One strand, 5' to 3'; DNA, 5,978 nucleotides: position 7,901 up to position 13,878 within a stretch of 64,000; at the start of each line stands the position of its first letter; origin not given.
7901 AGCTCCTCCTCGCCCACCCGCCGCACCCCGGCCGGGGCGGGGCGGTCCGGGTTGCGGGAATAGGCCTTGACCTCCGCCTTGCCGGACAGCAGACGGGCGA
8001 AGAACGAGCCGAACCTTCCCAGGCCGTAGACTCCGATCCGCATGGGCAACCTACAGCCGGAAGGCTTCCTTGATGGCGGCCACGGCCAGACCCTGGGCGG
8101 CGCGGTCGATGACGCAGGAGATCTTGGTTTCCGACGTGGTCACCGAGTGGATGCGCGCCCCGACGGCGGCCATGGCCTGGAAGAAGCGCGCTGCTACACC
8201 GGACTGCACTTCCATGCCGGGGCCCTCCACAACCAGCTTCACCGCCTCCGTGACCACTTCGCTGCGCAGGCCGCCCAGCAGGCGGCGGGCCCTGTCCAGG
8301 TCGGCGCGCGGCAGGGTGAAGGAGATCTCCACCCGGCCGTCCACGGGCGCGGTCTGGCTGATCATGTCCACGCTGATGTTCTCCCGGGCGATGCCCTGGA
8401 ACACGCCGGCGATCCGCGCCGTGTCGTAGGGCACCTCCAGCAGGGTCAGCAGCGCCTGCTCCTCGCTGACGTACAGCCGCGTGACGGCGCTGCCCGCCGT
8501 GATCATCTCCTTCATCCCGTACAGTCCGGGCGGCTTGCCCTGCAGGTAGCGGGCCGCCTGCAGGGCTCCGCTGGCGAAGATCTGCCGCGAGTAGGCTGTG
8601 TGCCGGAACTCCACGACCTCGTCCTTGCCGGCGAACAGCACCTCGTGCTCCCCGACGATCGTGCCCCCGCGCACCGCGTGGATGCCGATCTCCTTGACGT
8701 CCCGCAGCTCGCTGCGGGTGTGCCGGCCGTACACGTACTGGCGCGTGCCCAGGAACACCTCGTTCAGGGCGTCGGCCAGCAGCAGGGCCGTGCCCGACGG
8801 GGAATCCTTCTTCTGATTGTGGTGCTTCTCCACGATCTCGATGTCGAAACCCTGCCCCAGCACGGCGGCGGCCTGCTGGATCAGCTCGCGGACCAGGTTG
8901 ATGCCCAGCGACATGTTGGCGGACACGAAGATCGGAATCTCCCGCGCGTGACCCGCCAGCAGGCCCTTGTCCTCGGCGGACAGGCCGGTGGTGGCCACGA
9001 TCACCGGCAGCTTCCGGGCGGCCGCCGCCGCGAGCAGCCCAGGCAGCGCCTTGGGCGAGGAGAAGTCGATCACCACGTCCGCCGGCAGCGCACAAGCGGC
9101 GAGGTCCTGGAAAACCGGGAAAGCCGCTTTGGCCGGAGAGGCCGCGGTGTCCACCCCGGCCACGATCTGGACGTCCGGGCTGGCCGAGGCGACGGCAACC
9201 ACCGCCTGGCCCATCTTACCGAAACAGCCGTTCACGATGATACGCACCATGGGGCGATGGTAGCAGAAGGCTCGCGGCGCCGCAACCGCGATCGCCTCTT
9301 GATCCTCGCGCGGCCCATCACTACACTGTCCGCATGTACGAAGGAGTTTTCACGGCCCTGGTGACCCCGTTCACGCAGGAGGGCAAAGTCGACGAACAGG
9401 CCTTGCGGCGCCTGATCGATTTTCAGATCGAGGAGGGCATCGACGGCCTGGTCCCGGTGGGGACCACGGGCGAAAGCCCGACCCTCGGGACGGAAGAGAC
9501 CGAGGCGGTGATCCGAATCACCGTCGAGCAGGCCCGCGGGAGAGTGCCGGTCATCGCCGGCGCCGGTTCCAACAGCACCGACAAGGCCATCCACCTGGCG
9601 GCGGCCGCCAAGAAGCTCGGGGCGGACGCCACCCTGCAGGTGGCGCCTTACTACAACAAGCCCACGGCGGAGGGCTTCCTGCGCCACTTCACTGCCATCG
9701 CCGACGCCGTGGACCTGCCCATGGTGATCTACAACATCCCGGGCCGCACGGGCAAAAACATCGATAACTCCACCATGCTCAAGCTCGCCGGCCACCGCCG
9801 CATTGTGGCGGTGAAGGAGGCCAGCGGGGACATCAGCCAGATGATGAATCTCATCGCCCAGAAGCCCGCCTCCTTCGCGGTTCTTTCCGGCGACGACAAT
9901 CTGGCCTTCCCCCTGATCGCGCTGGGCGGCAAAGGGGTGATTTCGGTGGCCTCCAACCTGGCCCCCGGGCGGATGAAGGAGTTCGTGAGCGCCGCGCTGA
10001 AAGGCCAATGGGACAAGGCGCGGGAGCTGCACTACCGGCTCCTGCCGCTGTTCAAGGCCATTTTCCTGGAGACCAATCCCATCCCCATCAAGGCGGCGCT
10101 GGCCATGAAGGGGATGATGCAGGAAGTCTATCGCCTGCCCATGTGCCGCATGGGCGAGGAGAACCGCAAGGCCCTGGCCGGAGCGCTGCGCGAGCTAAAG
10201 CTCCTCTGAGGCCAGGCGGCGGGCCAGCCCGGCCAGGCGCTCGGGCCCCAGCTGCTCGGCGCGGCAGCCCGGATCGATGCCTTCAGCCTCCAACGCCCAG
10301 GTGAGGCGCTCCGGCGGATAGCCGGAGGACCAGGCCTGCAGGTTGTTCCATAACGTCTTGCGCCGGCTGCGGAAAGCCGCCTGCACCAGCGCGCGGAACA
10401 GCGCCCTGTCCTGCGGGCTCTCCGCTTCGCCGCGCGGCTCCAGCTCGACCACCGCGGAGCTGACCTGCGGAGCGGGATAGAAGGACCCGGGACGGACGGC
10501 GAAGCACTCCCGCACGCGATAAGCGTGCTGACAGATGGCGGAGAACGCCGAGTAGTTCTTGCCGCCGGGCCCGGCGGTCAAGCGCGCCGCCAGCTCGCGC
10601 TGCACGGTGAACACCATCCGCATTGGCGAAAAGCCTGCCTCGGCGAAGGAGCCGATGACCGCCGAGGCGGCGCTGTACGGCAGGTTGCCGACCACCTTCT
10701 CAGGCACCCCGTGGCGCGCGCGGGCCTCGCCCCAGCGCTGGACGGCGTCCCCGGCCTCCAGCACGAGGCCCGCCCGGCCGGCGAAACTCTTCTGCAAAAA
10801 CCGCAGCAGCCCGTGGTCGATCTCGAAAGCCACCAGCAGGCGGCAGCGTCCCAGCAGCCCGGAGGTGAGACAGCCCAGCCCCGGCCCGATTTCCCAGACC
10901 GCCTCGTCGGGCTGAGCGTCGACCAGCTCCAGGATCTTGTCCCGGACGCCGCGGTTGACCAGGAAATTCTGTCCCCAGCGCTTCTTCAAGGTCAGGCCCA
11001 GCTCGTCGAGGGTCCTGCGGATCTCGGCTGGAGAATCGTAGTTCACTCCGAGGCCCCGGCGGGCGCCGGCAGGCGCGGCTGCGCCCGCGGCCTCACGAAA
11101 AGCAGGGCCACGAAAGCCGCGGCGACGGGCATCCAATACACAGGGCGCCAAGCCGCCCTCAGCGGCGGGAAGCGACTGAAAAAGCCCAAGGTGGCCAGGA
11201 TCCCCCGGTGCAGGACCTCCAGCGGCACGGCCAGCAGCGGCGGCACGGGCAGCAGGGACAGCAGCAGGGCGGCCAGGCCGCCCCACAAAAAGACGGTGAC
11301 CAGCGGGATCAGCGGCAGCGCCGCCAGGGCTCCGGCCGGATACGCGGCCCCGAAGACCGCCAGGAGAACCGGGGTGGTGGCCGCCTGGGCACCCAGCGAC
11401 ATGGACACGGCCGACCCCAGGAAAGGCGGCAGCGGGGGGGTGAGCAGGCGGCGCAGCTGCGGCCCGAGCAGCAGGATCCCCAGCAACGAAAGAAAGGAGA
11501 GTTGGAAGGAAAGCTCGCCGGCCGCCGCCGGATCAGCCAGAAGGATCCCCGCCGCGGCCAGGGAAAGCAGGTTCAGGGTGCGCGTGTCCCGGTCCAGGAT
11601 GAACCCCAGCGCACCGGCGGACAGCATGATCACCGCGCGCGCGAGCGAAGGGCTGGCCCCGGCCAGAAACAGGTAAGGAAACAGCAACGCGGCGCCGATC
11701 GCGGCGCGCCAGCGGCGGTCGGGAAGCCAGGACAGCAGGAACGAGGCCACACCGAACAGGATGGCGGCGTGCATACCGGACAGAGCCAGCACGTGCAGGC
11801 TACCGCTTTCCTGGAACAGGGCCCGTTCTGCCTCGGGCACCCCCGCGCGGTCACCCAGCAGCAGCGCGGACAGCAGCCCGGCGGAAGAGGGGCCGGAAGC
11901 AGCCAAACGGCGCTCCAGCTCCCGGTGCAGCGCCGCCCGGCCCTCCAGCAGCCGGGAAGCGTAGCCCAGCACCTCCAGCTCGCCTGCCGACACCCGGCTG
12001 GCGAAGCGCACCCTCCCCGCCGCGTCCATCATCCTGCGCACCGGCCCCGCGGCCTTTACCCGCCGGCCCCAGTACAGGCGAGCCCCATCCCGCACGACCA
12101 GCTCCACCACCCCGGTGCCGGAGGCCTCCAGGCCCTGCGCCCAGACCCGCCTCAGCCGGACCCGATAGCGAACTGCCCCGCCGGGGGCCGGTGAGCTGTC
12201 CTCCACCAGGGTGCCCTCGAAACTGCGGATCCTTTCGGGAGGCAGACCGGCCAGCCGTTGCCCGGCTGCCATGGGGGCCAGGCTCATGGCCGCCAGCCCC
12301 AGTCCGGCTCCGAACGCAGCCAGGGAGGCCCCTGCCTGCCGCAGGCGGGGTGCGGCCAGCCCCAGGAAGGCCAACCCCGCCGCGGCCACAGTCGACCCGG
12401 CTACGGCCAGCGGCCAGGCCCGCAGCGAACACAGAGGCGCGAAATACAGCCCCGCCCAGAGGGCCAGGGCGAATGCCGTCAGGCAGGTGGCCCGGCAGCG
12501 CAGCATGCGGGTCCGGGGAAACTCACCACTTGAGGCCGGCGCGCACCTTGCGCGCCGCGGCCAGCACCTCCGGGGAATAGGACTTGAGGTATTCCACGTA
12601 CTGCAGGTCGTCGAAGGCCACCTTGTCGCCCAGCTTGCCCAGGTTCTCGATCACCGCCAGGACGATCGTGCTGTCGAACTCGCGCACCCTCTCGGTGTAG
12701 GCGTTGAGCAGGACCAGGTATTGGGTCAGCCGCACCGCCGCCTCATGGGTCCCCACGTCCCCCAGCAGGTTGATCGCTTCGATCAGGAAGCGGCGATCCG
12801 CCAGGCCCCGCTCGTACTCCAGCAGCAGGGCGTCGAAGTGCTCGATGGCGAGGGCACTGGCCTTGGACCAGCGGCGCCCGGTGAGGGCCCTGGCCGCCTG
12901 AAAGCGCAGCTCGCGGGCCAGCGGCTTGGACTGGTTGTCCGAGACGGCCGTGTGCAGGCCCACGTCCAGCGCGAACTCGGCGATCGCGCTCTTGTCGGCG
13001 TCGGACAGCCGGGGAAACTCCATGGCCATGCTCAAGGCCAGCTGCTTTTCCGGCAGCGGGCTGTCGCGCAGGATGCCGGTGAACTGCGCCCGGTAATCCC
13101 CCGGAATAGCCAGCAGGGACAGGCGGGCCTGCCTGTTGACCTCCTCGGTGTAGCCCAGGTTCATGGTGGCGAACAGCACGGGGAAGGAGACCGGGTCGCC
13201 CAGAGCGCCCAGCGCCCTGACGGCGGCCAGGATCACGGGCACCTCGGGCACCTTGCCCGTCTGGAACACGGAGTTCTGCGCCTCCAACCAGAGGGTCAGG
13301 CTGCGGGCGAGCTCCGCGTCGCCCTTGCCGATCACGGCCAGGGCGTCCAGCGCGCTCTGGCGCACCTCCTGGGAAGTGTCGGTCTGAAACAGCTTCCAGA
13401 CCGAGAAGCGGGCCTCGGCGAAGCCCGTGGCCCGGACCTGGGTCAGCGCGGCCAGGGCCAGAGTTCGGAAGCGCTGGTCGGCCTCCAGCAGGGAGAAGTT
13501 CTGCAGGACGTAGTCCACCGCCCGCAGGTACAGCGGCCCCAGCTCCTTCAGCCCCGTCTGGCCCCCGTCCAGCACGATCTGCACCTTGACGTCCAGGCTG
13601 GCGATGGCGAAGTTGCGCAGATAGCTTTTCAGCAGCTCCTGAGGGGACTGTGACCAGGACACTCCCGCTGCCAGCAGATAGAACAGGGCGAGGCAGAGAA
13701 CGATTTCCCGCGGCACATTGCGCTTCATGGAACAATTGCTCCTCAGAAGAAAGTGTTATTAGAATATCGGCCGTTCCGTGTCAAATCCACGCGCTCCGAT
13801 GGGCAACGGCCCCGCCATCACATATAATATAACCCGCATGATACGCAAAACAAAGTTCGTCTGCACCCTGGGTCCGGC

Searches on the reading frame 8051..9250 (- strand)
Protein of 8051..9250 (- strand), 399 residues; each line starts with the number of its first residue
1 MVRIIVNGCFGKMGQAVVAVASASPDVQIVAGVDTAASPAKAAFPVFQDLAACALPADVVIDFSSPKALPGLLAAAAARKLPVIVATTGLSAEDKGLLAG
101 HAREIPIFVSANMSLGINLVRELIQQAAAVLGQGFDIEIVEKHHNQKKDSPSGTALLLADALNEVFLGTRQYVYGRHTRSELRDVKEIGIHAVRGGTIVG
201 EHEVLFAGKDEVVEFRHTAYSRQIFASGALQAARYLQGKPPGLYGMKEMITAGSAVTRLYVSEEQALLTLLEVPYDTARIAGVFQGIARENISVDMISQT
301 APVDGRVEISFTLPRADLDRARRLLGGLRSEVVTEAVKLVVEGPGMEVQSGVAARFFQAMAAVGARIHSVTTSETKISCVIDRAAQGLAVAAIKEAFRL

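Call 28: search_protein_families(library=pfam, proteins=[window:8051-9250:-], max_evalue=0.001)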
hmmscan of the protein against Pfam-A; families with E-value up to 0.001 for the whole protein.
window:8051-9250:- (399 aa): 5 families
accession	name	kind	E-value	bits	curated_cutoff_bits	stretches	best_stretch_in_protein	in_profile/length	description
PF05173.19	DapB_C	-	3.2e-45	153.6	27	1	116-250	1-121/121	Dihydrodipicolinate reductase, C-terminus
PF01113.26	DapB_N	-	1.6e-26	93.3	25.6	1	2-113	1-124/124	Dihydrodipicolinate reductase, N-terminus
PF22468.2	ACT_9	-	3.6e-21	75.1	27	2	341-397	3-61/61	ACT domain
PF13840.12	ACT_7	-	2.4e-07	30.9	27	1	337-394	7-64/65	ACT domain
PF01842.31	ACT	-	1.1e-06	28.8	27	0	280-321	14-54/66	ACT domain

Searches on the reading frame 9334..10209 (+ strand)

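Call 28: search_protein_families(library=pfam, proteins=[window:9334-10209:+], max_evalue=0.001)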
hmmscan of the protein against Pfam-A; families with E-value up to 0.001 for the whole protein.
window:9334-10209:+ (291 aa): 1 family
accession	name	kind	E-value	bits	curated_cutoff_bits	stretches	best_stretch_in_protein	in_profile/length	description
PF00701.28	DHDPS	-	7.9e-100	333.8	22.1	1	2-286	2-287/289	Dihydrodipicolinate synthetase family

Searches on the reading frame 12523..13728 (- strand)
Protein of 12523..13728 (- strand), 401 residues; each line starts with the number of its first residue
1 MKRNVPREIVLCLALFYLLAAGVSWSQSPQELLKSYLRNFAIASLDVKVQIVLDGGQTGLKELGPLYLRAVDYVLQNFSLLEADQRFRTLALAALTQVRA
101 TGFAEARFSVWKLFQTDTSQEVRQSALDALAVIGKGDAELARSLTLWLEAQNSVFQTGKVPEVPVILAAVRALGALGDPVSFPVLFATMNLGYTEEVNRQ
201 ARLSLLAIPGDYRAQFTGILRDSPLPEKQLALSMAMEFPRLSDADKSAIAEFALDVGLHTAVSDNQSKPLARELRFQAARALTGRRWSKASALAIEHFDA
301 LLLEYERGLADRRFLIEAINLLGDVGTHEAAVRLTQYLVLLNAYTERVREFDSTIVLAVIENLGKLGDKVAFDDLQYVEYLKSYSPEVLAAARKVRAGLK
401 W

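Call 28: search_protein_families(library=pfam, proteins=[window:12523-13728:-], max_evalue=0.001)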
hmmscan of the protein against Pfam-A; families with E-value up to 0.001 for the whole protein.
window:12523-13728:- (401 aa): 2 families
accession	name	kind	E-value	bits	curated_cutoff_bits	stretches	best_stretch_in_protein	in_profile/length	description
PF13646.12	HEAT_2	-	2.1e-08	34.8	27.7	0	165-205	47-87/88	HEAT repeats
PF02985.28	HEAT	-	0.00029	21.3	23.5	0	110-135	5-29/31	HEAT repeat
